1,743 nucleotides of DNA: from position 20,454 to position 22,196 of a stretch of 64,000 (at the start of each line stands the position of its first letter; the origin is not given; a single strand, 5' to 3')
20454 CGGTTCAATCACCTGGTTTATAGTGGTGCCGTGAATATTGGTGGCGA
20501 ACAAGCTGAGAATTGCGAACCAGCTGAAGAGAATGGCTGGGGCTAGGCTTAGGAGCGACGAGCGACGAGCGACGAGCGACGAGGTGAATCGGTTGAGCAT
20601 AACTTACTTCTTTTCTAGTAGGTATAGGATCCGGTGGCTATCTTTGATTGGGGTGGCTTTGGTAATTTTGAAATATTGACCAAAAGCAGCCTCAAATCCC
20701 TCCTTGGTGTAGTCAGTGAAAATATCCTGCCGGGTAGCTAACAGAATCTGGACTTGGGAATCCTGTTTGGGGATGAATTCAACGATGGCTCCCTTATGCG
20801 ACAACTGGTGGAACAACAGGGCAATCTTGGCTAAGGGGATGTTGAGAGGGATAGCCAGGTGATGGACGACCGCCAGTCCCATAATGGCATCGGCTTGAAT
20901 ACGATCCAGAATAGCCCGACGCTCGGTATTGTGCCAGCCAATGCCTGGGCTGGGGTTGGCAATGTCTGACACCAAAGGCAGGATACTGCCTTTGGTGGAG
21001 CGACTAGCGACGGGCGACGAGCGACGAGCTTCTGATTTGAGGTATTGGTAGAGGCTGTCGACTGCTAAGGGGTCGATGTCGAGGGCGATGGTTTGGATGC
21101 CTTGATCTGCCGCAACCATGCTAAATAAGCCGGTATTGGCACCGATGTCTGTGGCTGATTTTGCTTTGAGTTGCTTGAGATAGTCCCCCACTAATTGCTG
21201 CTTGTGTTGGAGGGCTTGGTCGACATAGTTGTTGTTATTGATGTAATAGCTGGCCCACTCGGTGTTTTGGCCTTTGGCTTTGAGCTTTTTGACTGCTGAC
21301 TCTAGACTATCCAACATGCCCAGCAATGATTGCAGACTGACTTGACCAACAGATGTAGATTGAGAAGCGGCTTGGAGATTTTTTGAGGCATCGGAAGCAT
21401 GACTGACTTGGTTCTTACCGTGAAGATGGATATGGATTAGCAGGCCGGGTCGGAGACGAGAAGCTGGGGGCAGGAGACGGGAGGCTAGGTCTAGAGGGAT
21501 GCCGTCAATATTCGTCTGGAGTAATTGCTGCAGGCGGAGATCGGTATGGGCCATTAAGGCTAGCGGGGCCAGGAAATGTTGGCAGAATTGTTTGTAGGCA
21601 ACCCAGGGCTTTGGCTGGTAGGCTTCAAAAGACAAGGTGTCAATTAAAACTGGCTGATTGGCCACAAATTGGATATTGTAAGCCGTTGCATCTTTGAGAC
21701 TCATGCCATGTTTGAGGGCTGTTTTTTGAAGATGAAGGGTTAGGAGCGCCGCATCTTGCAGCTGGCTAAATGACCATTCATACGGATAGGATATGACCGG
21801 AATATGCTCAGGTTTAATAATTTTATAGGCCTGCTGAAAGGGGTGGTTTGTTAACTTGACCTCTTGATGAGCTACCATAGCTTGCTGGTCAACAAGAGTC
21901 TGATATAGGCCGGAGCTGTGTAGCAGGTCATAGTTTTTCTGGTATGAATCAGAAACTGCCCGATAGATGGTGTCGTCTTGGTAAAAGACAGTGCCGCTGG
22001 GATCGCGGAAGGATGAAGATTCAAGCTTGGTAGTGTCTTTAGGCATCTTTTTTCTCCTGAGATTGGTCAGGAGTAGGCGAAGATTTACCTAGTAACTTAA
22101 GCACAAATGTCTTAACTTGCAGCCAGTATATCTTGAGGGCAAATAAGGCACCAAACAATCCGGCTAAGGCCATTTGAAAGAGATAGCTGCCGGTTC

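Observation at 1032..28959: A 28-kb surface-glycan locus with two flippases, a polymerase and an unusually large set of modification enzymes.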

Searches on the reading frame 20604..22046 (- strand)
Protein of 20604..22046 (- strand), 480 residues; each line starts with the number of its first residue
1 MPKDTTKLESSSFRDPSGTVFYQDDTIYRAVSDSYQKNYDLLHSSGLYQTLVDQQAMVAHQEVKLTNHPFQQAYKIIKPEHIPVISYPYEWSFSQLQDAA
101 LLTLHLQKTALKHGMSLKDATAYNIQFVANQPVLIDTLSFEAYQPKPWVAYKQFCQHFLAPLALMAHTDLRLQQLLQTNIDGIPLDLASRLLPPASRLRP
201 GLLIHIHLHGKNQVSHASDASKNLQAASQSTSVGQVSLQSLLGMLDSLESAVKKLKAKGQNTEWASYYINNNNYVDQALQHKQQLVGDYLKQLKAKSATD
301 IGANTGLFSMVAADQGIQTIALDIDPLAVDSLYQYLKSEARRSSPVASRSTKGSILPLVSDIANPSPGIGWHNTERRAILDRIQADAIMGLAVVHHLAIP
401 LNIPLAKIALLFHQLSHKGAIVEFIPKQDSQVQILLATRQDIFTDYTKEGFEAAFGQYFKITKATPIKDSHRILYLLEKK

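Call 4: search_protein_families(library=pfam, proteins=[window:20604-22046:-], max_evalue=0.01)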
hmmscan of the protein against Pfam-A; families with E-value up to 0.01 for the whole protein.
window:20604-22046:- (480 aa): 1 family
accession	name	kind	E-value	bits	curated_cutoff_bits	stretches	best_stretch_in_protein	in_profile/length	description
PF08242.18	Methyltransf_12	-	0.0088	17.2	30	0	300-397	2-78/98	Methyltransferase domain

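Call 8: search_protein_families(library=ncbifam, proteins=[window:20604-22046:-], max_evalue=0.01)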
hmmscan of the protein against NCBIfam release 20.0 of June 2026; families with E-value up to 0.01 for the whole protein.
window:20604-22046:- (480 aa): 6 families
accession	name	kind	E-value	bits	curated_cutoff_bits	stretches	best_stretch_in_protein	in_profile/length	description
NF011529.0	PRK14968.1-3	equivalog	9.3e-05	21.9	162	1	285-332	25-72/198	putative methyltransferase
NF041255.1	mycofact_MftM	equivalog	0.00054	19.4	200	1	214-336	57-181/289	mycofactocin oligosaccharide methyltransferase MftM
TIGR00537.1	hemK_rel_arch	hypoth_equivalog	0.001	18.8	87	1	285-332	10-57/179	HemK2/MTQ2 family protein methyltransferase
NF011528.0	PRK14968.1-2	equivalog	0.0028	17.2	171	1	282-339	26-83/205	putative methyltransferase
TIGR00406.1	prmA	equivalog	0.0042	16.5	183.15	1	293-332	158-198/288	50S ribosomal protein L11 methyltransferase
NF049952.1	23rRNACMtaseTlyA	equivalog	0.0043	16.5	250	1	268-324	51-108/236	23S rRNA (cytidine-2'-O)-methyltransferase TlyA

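Call 19: find_homologous_proteins(query=window:20604-22046:-)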
Query window:20604-22046:- (480 aa): 8000 proteins with E <= 0.001 among 8000 candidates; the best 120 are listed.
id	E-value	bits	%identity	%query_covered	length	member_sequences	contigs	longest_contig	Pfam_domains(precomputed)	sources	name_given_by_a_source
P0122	0.0e+0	1062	100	100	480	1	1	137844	-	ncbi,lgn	-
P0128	5.3e-212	722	70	98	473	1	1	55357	-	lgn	-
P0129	1.3e-197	675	64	99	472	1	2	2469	-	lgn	-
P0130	2.3e-193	661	63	99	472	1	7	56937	PF08242.19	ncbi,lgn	-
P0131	6.8e-192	656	62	99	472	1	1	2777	-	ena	-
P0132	1.4e-189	649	63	99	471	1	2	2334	-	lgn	-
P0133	3.0e-156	539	56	98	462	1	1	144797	PF13489.13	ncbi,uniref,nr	ncbi:MAG: hypothetical protein A2172_02930 [Candidatus Woykebacteria bacterium RBG_13_40_15]|uniref:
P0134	1.4e-152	527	52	98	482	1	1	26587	-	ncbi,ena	-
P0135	1.9e-152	526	53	98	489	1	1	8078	-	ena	-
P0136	5.2e-152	525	54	98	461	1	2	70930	-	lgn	-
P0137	6.6e-152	524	53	98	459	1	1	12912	-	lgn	-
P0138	7.9e-152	524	53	99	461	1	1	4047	-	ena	-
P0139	1.1e-151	524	53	99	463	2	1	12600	-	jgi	-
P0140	1.2e-151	524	53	98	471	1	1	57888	-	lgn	-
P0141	1.2e-151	524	55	98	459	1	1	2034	-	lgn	-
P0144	1.0e-150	520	53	97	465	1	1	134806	-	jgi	jgi:hypothetical protein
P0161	1.7e-149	516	52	99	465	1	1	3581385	-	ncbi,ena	-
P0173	8.6e-149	514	52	99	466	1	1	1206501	-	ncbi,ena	-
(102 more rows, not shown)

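Call 20: search_solved_structures(query=window:20604-22046:-, max_evalue=10, show_alignments=2)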
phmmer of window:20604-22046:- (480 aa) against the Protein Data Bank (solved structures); distinct sequences matched with E-value up to 10: 6.
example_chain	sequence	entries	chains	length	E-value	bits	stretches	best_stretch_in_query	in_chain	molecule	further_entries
7wtw_q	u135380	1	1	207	0.17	13.8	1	265-331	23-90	Probable 18S rRNA (guanine-N(7))-methyltransferase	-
6g4w_q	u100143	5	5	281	0.29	13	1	265-331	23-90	Probable 18S rRNA (guanine-N(7))-methyltransferase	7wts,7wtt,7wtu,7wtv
9rfr_A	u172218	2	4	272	0.49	12.3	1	289-336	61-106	Ubiquinone biosynthesis O-methyltransferase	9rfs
1wiv_A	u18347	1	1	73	0.6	12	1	213-273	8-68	ubiquitin-specific protease 14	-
1wy7_A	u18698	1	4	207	0.87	11.4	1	250-337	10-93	hypothetical protein PH1948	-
7p2r_A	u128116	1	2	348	1.6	10.5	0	292-320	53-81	Protein arginine N-methyltransferase 6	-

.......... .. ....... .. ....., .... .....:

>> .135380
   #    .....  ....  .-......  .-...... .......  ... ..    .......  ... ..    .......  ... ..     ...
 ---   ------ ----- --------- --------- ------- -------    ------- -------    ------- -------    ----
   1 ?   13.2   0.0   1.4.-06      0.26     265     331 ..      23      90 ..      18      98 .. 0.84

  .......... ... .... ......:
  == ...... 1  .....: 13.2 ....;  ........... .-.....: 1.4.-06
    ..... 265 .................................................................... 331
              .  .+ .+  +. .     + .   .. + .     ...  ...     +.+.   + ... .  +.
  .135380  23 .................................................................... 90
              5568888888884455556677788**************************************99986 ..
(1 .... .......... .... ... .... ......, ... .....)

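Call 21: search_protein_families(library=pfam, proteins=[window:20604-22046:-, P0128, P0133], max_evalue=10)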
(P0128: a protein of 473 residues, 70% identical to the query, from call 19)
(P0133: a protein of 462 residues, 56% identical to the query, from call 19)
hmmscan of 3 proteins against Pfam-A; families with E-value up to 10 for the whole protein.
window:20604-22046:- (480 aa): 4 families
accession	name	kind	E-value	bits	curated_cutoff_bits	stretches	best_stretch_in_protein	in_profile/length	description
PF08242.18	Methyltransf_12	-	0.0088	17.2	30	1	300-397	2-78/98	Methyltransferase domain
PF13489.12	Methyltransf_23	-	0.02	15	27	1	292-398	20-95/164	Methyltransferase domain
PF01728.25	FtsJ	-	0.15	12.4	24.1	1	291-347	20-82/181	FtsJ-like methyltransferase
PF06325.19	PrmA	-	0.17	11.8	22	1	293-331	160-199/296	Ribosomal protein L11 methyltransferase (PrmA)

P0128 (473 aa): 4 families
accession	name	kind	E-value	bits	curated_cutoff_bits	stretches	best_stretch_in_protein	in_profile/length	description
PF08242.18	Methyltransf_12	-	0.0015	19.7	30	1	298-404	1-88/98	Methyltransferase domain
PF13489.12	Methyltransf_23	-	0.002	18.3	27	1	291-391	20-95/164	Methyltransferase domain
PF08241.18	Methyltransf_11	-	0.052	14.6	21.2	1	298-351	1-44/95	Methyltransferase domain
PF01728.25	FtsJ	-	0.088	13.2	24.1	1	291-327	20-57/181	FtsJ-like methyltransferase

P0133 (462 aa): 4 families
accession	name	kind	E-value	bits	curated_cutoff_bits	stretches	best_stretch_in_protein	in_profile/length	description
PF13489.12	Methyltransf_23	-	1.1e-05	25.6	27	1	275-392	12-106/164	Methyltransferase domain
PF08242.18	Methyltransf_12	-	0.015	16.4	30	1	290-381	2-79/98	Methyltransferase domain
PF22340.1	TubZ_C_3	-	0.084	13.3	27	1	396-427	11-42/88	Tubulin-like protein TubZ, C-terminal domain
PF08241.18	Methyltransf_11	-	0.24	12.5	21.2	1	290-376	2-73/95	Methyltransferase domain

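Call 25: search_solved_structures(query=A1, max_evalue=1, show_alignments=0)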
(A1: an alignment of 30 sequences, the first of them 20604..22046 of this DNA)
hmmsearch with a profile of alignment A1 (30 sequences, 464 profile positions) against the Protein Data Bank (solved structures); distinct sequences matched with E-value up to 1: 20.
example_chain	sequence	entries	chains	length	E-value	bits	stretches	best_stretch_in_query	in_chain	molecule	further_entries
5yac_A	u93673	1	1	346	0.0085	18.2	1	287-345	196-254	tRNA (guanine(37)-N1)-methyltransferase Trm5b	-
2yx1_A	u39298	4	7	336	0.01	17.9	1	290-347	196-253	Hypothetical protein MJ0883 | Uncharacterized protein MJ0883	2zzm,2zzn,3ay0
9rfr_A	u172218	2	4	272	0.017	17.2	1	288-333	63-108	Ubiquinone biosynthesis O-methyltransferase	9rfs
4xcq_A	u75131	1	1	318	0.16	14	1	391-451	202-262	TubZ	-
3v3t_A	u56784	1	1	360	0.17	13.9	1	391-451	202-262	Cell division GTPase FtsZ, diverged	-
2avn_A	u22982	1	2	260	0.28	13.2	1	266-325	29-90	ubiquinone/menaquinone biosynthesis methyltransferase-related protein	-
9ohl_C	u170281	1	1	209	0.3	13.1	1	282-347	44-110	rRNA N(6)-adenosine-methyltransferase METTL5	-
7bgg_A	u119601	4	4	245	0.38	12.7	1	291-334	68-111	heterocyclic toxin methyltransferase (Rv0560c) | 2-heptyl-1-hydroxyquinolin-4(1H)-one methyltransferase | Uncharacterized protein Rv0560c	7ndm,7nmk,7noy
4azw_A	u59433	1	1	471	0.39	12.7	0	289-411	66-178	WBDD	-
4uw0_A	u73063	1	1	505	0.45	12.5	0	289-411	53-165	WBDD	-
4ax8_A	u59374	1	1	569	0.52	12.3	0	289-411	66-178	WBDD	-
4azs_A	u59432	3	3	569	0.55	12.2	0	289-411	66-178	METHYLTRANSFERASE WBDD | WBDD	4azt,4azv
5wp5_A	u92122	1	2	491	0.63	12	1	285-352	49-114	Phosphomethylethanolamine N-methyltransferase 2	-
1ne2_A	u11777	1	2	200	0.65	12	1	243-331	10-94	hypothetical protein ta1320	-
3e8s_A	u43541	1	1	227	0.76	11.7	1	273-326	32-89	Putative SAM Dependent Methyltransferase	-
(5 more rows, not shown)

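Call 39: find_related_loci(query=A1, collection=genome_contigs, flank=10000)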
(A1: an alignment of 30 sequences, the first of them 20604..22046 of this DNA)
Query A1 (480 aa) in genome_contigs; peptide patterns used: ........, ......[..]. (x = any residue, [..] = any of these).
600 stretches matched a pattern (row limit reached: there are more); 591 encode a relative of the query (tblastn E <= 1e-3); the best 80 are kept; 80 distinct loci.
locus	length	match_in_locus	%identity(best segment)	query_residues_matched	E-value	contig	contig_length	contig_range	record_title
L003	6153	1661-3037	52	2-480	3e-161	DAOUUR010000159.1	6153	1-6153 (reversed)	MAG TPA_asm: bacterium isolate CSMAG_828 CSMAG_828_k141_2008251_length_6153_cov_8.0000, whole genome shotgun sequence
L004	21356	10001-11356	51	11-480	5e-159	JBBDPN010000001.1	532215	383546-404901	MAG: Candidatus Woykebacteria bacterium isolate LejiaB_43_27 Lejia_B_10_length_532215_cov_16, whole genome shotgun seque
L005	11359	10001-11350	52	10-479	1e-158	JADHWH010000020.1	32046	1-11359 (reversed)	MAG: Candidatus Omnitrophota bacterium isolate BS750m-G22 BS-750m-C1613, whole genome shotgun sequence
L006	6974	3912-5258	52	11-479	9e-158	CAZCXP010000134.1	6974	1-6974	MAG TPA_asm: uncultured Dehalococcoidia bacterium isolate binchicken_co89_461 genome assembly, contig: NODE_22941_length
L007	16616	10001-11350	52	11-480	1e-157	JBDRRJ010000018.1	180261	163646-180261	MAG: Pseudomonadota bacterium isolate MEGAHIT-group-2.91 k141_1306286, whole genome shotgun sequence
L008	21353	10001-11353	53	10-480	2e-157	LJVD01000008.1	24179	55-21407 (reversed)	MAG: candidate division Zixibacteria bacterium SM1_73 WOR1_30_36_1395, whole genome shotgun sequence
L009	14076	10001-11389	51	1-478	7e-157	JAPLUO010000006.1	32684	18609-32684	MAG: candidate division WOR-3 bacterium isolate LacPavin_0920_WC90_MAG_62_12 LacPavin_0920_WC90_scaffold_712898, whole g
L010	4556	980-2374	50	5-480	4e-160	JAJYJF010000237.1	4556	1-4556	MAG: Chloroflexi bacterium isolate DBS2-1.bin152 NODE_39877_length_4556_cov_3.013547, whole genome shotgun sequence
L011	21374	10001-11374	51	1-480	9e-156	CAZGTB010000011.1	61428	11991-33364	MAG TPA_asm: uncultured Syntrophorhabdus sp. isolate SRP302447_co2_18 genome assembly, contig: NODE_1458_length_61428_co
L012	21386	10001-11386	50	5-480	4e-155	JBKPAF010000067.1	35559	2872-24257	MAG: Actinomycetota bacterium isolate GB_HAYS_MAG_00013 GB_HAYS_000000286613, whole genome shotgun sequence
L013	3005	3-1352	52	11-480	2e-163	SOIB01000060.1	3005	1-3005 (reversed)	MAG: Candidatus Stahlbacteria bacterium isolate E29_bin14 NODE_24518_length_3005_cov_19.285424, whole genome shotgun seq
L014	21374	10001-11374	51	3-480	2e-154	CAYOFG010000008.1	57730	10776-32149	MAG TPA_asm: uncultured Clostridia bacterium isolate binchicken_co376_202 genome assembly, contig: NODE_386_length_57730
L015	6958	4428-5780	52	10-480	2e-154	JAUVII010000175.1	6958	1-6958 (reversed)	MAG: Candidatus Krumholzibacteriia bacterium isolate CSMAG_424 CSMAG_424_k127_796975_length_6958_cov_45.0016, whole geno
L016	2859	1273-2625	52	10-480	7e-163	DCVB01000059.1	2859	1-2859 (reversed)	MAG TPA_asm: Candidatus Aminicenantes bacterium UBA2199 UBA2199_contig_26312, whole genome shotgun sequence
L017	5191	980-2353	51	2-480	6e-156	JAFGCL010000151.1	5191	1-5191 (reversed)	MAG: Dehalococcoidia bacterium isolate Zod_Metabat.1111 k87_7982916, whole genome shotgun sequence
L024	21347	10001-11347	51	11-479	5e-152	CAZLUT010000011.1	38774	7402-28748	MAG TPA_asm: uncultured bacterium isolate binchicken_co141_207 genome assembly, contig: NODE_4600_length_38774_cov_5.117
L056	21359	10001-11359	48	10-480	1e-147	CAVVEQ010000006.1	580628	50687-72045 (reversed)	MAG: uncultured Chloroflexia bacterium isolate MFD04716.bin.2.60 genome assembly, contig: contig_15890, whole genome sho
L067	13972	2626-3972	49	10-478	2e-146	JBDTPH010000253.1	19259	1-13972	MAG: Chloroflexota bacterium isolate cluster3_bin.194 NODE_10166_length_19259_cov_5.982400, whole genome shotgun sequenc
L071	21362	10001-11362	49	10-480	1e-146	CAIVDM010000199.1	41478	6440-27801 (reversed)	MAG: uncultured delta proteobacterium isolate ErkenSummer_bin-0574 genome assembly, contig: bin-0574:199/255, whole geno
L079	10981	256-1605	50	10-477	9e-146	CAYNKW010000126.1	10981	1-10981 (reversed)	MAG TPA_asm: uncultured Anaerolineae bacterium isolate SRP068000_co1_68 genome assembly, contig: NODE_11052_length_10981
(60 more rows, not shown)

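Call 43: predict_structure(alignment_id=A1)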
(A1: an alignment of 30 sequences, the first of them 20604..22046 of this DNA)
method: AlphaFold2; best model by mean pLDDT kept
length: 480 residues; sequences in the alignment: 30
mean_pLDDT: 87.8   pTM: 0.90
mean pLDDT of the five models: 87.8, 86.0, 84.6, 84.0, 81.7
residues with pLDDT >= 90: 296; 70-90: 122; 50-70: 54; < 50: 8
segments of 3 or more residues with pLDDT < 50: 347-351
pLDDT, mean of each block of 10 residues (from residue 1): 67 70 90 95 98 96 86 91 89 97 98 95 91 92 90 96 94 85 94 96 95 78 64 78 97 88 62 78 97 97 90 94 92 90 57 80 76 75 93 90 93 97 92 77 86 98 95 97
secondary structure, 60 per line:
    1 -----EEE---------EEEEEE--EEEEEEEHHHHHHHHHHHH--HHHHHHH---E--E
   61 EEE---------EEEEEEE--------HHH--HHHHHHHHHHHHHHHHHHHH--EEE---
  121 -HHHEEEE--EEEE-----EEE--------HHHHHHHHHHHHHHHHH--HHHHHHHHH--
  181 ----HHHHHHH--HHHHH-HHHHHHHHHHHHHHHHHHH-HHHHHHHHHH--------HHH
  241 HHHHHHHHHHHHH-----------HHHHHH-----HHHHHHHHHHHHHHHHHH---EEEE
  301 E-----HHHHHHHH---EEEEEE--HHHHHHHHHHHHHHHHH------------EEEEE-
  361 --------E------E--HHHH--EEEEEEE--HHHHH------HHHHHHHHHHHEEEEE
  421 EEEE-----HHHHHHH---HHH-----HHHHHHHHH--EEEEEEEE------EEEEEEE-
elements in order: E6-8 E18-23 E26-32 H33-44 H47-53 E60-63 E73-79 H93-112 E115-117 E125-128 E131-134 E140-142 H151-167 H170-178 H185-191 H194-198 H200-218 H220-229 H238-253 H265-270 H276-293 E297-301 H307-314 E318-323 H326-342 E355-359 H379-382 E385-391 H394-398 H405-415 E416-424 H430-436 H448-456 E459-466 E473-479

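Call 47: fold_search(model_id=the predicted structure, library=pdb)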
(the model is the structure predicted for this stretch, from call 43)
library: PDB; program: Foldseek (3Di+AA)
matches with E <= 10: 1983; with E <= 0.001: 375
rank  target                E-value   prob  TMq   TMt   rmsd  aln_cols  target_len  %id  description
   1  4qdj                  6.7e-07  1.00  0.29  0.59   5.4       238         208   16  Crystal structure of magnesium protoporphyrin IX methyltransferase (ChlM) from Synechocystis PCC 6803 with bound SAM (released 2014-08-06)
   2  4qdk_B                7.4e-07  1.00  0.29  0.59   6.2       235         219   16  Crystal structure of magnesium protoporphyrin IX methyltransferase (ChlM) from Synechocystis PCC 6803 with bound SAH (released 2014-08-06)
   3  4qdk_A                1.3e-06  1.00  0.30  0.59   6.0       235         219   15  Crystal structure of magnesium protoporphyrin IX methyltransferase (ChlM) from Synechocystis PCC 6803 with bound SAH (released 2014-08-06)
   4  1ve3_A                2.9e-06  1.00  0.31  0.64   6.7       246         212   15  Crystal structure of PH0226 protein from Pyrococcus horikoshii OT3 (released 2005-05-24)
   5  1ve3_B                4.2e-06  1.00  0.32  0.61   6.4       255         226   14  Crystal structure of PH0226 protein from Pyrococcus horikoshii OT3 (released 2005-05-24)
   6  8ryf_B                4.7e-06  1.00  0.30  0.59   6.6       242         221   12  AzeJ in complex with MTA and AZE from Pseudomonas aeruginosa (P4(2)22) (released 2025-01-01)
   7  8rye_A                7.2e-06  1.00  0.30  0.54   6.1       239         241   14  AzeJ in complex with MTA and AZE from Pseudomonas aeruginosa (P2(1)2(1)2) (released 2025-01-01)
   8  8rye_B                7.5e-06  1.00  0.30  0.57   5.9       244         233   13  AzeJ in complex with MTA and AZE from Pseudomonas aeruginosa (P2(1)2(1)2) (released 2025-01-01)
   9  3cc8                  7.5e-06  1.00  0.26  0.55   6.1       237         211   14  Crystal structure of a putative methyltransferase (bce_1332) from bacillus cereus atcc 10987 at 1.64 A resolution (released 2008-03-04)
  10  2r3s_A                1.2e-05  1.00  0.27  0.38   5.3       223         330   14  CRYSTAL STRUCTURE OF A PUTATIVE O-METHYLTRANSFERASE (NPUN_R0239) FROM NOSTOC PUNCTIFORME PCC 73102 AT 2.15 A RESOLUTIO (released 2007-09-11)
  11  4ax8                  1.2e-05  1.00  0.29  0.31   5.5       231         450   14  Medium resolution structure of the bifunctional kinase- methyltransferase WbdD (released 2012-10-03)
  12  4m6x_A                1.3e-05  1.00  0.26  0.36  18.9       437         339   11  Mutant structure of methyltransferase from Streptomyces hygroscopicus complexed with S-adenosyl-L-homocysteine and met (released 2014-06-25)
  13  4azs                  1.4e-05  1.00  0.29  0.31   5.7       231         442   13  High resolution (2.2 A) crystal structure of WbdD. (released 2012-09-26)
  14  8ryd_B                1.4e-05  1.00  0.29  0.55   6.1       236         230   13  AzeJ in complex with SAH from Pseudomonas aeruginosa (released 2025-01-01)
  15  8ryf_A                1.6e-05  1.00  0.30  0.57   5.6       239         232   12  AzeJ in complex with MTA and AZE from Pseudomonas aeruginosa (P4(2)22) (released 2025-01-01)
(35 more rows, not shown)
